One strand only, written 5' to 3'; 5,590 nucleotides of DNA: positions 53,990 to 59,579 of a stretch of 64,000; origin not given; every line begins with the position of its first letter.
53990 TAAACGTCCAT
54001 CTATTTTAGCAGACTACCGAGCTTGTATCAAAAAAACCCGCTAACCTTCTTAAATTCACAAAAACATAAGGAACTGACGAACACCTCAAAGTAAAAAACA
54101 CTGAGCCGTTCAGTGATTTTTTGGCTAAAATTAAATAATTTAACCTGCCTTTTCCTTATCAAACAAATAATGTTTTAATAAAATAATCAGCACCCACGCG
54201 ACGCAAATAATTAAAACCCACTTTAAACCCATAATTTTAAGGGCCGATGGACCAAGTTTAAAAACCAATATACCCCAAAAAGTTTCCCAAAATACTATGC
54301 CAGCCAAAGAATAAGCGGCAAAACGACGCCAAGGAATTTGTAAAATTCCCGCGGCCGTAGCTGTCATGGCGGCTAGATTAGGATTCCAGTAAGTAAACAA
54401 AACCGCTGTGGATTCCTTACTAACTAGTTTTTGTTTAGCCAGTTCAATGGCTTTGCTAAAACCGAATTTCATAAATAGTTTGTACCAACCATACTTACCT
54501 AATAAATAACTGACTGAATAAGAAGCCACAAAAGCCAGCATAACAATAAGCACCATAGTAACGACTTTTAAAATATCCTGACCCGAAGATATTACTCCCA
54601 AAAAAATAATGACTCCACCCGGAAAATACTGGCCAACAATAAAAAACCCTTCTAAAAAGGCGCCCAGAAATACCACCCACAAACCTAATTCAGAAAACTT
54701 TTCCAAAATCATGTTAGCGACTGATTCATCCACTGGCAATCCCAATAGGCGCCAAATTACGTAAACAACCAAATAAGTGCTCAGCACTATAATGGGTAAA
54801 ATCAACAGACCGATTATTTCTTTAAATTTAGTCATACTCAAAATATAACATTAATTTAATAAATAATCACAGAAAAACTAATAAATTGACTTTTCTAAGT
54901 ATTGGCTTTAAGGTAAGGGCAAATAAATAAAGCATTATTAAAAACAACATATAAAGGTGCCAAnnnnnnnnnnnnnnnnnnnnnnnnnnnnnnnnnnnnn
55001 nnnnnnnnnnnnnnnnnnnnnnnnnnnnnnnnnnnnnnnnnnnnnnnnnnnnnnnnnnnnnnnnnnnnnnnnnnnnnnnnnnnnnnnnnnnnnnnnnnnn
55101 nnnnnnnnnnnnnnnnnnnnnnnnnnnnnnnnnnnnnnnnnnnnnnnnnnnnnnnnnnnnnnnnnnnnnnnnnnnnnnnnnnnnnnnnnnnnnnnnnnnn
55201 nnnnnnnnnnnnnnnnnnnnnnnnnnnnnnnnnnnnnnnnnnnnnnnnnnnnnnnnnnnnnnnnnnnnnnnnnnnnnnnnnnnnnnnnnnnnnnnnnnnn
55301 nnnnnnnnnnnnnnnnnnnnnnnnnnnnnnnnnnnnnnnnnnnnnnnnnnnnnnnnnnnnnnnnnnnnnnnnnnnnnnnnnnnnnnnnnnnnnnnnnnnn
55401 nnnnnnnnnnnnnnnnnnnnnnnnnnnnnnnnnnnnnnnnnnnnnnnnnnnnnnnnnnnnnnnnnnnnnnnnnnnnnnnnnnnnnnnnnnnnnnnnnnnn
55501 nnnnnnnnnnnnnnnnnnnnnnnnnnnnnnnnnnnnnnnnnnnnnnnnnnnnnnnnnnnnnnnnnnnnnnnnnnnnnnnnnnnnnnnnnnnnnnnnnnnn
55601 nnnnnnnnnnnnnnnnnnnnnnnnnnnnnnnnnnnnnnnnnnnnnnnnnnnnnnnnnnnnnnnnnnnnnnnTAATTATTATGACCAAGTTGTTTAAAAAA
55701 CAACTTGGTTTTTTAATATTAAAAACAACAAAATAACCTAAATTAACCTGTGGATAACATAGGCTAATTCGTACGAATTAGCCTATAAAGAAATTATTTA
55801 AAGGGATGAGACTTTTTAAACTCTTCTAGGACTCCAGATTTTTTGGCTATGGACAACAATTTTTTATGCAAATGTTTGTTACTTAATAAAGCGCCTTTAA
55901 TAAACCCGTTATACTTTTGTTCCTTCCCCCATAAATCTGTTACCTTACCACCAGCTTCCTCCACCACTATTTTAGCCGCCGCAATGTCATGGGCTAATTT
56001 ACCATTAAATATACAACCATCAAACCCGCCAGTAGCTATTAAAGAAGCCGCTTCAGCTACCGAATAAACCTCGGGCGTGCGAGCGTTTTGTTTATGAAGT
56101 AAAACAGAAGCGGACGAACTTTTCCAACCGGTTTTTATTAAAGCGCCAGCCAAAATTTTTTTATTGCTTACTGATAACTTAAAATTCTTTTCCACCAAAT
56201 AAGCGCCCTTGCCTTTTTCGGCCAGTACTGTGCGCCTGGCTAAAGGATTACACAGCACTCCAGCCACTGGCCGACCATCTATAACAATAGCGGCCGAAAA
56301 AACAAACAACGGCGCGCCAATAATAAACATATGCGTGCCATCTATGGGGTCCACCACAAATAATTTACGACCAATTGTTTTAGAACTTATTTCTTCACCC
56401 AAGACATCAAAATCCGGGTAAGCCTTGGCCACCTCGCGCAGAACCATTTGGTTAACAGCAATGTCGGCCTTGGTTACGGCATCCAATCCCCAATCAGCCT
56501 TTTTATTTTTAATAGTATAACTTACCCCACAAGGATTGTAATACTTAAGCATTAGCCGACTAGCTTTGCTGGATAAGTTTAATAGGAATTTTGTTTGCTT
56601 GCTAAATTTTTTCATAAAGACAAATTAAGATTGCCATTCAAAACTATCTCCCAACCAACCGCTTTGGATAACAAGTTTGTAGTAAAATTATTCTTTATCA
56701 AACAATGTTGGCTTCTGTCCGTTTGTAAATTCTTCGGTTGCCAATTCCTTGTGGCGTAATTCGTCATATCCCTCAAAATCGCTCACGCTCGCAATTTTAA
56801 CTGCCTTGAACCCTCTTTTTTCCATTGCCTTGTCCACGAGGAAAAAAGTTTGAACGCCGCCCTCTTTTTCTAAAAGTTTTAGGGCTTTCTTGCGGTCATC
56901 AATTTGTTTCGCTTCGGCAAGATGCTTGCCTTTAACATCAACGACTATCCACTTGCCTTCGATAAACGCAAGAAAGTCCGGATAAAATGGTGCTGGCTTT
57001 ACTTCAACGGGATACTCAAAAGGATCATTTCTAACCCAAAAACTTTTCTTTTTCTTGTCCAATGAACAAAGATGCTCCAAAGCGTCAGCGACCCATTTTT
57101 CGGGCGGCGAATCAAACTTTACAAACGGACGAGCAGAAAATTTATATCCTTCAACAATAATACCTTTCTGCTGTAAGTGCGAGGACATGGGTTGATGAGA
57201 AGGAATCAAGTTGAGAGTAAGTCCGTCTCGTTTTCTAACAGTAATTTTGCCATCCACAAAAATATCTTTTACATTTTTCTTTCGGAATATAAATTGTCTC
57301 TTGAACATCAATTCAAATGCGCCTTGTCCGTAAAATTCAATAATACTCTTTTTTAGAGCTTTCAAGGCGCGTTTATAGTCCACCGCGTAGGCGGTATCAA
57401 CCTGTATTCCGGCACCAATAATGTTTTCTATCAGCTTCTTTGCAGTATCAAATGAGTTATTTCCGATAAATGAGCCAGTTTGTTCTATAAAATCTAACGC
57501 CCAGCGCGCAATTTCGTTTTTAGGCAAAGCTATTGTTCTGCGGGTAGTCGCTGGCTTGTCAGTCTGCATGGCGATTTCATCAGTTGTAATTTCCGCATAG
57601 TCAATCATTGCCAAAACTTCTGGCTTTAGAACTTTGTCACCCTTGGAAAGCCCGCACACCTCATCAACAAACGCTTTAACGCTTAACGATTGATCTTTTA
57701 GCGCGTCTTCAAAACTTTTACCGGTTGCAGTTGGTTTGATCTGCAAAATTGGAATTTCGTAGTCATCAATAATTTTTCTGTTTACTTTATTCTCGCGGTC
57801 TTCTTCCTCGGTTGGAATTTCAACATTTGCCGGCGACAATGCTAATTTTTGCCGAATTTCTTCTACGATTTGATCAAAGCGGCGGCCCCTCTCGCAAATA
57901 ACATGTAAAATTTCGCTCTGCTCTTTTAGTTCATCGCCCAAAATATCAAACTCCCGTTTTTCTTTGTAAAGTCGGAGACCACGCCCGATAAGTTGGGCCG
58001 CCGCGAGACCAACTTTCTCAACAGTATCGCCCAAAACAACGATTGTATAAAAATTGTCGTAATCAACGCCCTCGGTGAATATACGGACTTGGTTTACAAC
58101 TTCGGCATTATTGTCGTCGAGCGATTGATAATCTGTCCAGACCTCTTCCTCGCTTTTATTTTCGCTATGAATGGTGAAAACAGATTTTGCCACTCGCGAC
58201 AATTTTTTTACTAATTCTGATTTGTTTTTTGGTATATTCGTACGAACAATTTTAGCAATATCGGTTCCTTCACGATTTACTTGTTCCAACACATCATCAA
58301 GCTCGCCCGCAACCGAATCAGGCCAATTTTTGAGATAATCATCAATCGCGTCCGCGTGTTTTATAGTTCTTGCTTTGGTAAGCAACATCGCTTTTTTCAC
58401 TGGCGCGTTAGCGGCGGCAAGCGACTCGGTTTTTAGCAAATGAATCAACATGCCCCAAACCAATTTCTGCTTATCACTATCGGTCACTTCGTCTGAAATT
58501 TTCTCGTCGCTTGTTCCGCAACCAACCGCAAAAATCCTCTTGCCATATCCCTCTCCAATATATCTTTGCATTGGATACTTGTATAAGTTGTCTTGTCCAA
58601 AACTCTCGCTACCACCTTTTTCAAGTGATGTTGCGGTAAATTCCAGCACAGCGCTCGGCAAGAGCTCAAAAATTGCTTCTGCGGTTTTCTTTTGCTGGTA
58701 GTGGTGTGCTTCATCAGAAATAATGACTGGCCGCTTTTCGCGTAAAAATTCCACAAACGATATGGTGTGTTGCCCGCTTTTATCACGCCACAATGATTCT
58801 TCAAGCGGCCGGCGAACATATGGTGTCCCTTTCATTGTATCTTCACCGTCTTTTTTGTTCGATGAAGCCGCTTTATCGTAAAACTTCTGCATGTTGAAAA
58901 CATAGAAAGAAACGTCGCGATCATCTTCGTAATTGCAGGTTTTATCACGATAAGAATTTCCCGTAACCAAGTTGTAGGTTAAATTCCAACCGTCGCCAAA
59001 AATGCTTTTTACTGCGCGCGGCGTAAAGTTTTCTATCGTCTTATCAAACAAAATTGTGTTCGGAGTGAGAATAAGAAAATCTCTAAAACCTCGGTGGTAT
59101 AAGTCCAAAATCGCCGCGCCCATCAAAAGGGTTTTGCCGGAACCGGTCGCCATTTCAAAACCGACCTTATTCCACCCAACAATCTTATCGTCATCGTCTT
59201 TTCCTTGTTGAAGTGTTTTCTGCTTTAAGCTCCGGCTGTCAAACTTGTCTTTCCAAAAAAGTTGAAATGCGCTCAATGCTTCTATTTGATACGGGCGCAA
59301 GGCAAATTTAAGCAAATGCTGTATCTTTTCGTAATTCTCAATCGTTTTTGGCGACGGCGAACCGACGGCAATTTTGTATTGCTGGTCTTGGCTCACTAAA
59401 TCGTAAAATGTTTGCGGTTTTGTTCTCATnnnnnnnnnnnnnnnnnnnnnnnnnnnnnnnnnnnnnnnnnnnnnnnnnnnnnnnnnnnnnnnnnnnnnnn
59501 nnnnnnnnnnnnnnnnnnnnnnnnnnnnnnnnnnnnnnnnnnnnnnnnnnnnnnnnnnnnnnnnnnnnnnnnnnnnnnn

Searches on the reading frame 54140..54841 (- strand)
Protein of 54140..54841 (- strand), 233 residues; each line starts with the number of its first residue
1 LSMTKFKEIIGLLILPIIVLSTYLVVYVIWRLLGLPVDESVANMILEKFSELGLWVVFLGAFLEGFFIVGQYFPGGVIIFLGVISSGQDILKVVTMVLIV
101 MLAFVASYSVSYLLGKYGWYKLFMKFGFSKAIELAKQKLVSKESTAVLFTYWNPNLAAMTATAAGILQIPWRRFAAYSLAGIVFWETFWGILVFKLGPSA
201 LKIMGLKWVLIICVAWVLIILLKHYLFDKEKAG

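Call 5: search_protein_families(library=pfam, proteins=[window:54140-54841:-])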
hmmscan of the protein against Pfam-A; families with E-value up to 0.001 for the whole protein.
window:54140-54841:- (233 aa): 1 family
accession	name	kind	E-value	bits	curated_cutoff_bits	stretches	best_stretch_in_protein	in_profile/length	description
PF09335.16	VTT_dom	-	7.3e-09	36.6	33.9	1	76-190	4-118/123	VTT domain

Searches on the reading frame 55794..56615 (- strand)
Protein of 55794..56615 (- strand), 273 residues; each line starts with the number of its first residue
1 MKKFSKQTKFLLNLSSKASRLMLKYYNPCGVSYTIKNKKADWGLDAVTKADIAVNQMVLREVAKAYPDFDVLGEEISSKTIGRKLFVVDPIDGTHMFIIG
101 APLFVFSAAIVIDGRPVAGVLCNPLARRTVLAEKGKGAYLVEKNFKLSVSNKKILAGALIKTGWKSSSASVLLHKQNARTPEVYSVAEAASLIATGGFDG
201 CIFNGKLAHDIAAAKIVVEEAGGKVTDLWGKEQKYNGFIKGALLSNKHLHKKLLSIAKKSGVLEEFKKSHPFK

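Call 5: search_protein_families(library=pfam, proteins=[window:55794-56615:-])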
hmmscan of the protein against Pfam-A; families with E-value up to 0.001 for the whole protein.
window:55794-56615:- (273 aa): 1 family
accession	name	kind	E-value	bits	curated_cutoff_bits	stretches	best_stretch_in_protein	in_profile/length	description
PF00459.30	Inositol_P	-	3.6e-35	122.2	27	1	8-259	6-268/271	Inositol monophosphatase family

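Call 53: find_encoding_contigs(protein=window:55794-56615:-, flank=7000, max_places=10)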
Protein window:55794-56615:- (273 aa): 3 contigs read that carry it; 2 places shown.
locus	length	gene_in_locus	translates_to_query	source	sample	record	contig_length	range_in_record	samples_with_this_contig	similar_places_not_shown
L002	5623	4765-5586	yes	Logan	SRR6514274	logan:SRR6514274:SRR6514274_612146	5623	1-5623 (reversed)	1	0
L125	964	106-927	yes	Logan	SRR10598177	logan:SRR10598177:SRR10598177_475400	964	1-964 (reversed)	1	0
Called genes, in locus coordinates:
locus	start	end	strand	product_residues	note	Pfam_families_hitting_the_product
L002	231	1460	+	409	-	PF01555:N6_N4_Mtase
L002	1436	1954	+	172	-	-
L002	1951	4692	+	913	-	PF04851:ResIII, PF00270:DEAD (faint)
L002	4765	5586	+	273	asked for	PF00459:Inositol_P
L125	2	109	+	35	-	?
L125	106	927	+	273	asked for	PF00459:Inositol_P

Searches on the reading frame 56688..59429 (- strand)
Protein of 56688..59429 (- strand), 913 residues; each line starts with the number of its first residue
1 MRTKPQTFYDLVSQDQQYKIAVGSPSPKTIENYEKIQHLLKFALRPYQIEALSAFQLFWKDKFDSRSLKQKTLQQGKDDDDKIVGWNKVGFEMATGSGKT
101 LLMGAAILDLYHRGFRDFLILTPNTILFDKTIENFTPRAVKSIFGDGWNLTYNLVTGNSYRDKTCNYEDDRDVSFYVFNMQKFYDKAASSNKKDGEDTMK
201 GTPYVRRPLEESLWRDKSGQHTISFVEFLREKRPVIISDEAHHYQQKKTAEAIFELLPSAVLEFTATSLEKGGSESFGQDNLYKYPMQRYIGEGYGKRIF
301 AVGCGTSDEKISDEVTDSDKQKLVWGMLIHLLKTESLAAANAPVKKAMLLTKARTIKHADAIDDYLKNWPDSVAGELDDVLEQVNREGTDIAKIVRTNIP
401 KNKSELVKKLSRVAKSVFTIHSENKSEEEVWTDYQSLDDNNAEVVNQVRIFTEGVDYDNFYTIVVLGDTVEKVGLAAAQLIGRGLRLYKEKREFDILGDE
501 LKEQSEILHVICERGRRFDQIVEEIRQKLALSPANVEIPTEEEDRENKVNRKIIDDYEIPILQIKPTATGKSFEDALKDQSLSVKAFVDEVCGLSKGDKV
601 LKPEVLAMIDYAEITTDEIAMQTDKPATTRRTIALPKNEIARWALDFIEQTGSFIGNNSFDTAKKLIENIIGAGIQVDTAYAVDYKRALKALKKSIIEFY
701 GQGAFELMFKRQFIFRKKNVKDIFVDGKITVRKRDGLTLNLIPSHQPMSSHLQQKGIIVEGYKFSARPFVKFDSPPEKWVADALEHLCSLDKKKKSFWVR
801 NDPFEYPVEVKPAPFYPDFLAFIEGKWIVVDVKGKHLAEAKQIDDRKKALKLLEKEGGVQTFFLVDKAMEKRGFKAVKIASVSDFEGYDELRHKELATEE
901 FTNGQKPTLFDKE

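Call 5: search_protein_families(library=pfam, proteins=[window:56688-59429:-])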
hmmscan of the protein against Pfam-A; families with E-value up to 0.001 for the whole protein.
window:56688-59429:- (913 aa): 3 families
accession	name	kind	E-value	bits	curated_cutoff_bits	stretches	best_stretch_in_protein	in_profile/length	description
PF04851.21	ResIII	-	2.5e-22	80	22.5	1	42-267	2-161/164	Type III restriction enzyme, res subunit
PF00270.35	DEAD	-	9.2e-06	25.9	26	0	91-182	19-104/167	DEAD/DEAH box helicase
PF18766.7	SWI2_SNF2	-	0.00018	21.7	26.7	1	173-291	93-180/221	SWI2/SNF2 ATPase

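Call 6: search_protein_families(library=ncbifam, proteins=[window:56688-59429:-])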
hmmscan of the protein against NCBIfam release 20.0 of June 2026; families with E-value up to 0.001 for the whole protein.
window:56688-59429:- (913 aa): 1 family
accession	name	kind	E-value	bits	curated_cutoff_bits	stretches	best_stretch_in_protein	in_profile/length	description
NF046055.1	restr_BPTD_3080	equivalog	6.6e-07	27.7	800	1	48-250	114-308/970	BPTD_3080 family restriction endonuclease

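Call 17: search_protein_families(library=padloc, proteins=[window:56688-59429:-])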
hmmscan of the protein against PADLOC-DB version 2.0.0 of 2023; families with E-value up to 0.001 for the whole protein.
window:56688-59429:- (913 aa): 5 families
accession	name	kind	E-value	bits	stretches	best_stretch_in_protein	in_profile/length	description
PDLC03648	REase_III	-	7.9e-15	52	2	116-363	12-266/871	Type III restriction enzyme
PDLC03651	REase_III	-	1.2e-12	44.7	1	26-488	22-458/873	Type III restriction enzyme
PDLC03647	REase_III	-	6.8e-08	29.1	1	62-269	61-247/989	Type III restriction enzyme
PDLC02706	PbeA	-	9.3e-05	19.2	0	91-130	290-330/722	PbeA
PDLC02707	PbeA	-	0.00053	16.7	0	91-134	273-317/672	PbeA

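Call 19: search_solved_structures(query=window:56688-59429:-, max_evalue=0.001)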
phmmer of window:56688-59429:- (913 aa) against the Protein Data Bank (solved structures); distinct sequences matched with E-value up to 0.001: 0.

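Call 52: find_encoding_contigs(protein=window:56688-59429:-, flank=3000, max_places=10)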
Protein window:56688-59429:- (913 aa): 3 contigs read that carry it; 2 places shown.
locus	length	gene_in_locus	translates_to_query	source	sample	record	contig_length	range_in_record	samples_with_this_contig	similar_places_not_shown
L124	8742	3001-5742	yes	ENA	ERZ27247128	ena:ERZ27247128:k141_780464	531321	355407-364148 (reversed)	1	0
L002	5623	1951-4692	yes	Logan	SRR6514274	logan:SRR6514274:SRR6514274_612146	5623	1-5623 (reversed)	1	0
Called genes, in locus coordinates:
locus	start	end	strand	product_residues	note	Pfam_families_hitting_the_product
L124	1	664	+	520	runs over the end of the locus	PF05496:RuvB_N (faint), PF06068:TIP49 (faint), PF13177:DNA_pol3_delta2, PF00004:AAA, PF07728:AAA_5 (weak), PF13173:AAA_14 (faint), PF13401:AAA_22 (weak), PF12169:DNA_pol3_gamma3, +1 more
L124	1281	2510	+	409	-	PF01555:N6_N4_Mtase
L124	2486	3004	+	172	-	-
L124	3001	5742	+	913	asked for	PF04851:ResIII, PF00270:DEAD (faint)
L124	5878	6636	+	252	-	PF00459:Inositol_P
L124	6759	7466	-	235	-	-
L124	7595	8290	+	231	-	PF09335:VTT_dom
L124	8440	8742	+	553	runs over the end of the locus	PF02776:TPP_enzyme_N, PF00205:TPP_enzyme_M, PF02775:TPP_enzyme_C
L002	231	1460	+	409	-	PF01555:N6_N4_Mtase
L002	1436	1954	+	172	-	-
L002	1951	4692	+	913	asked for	PF04851:ResIII, PF00270:DEAD (faint)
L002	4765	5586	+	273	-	PF00459:Inositol_P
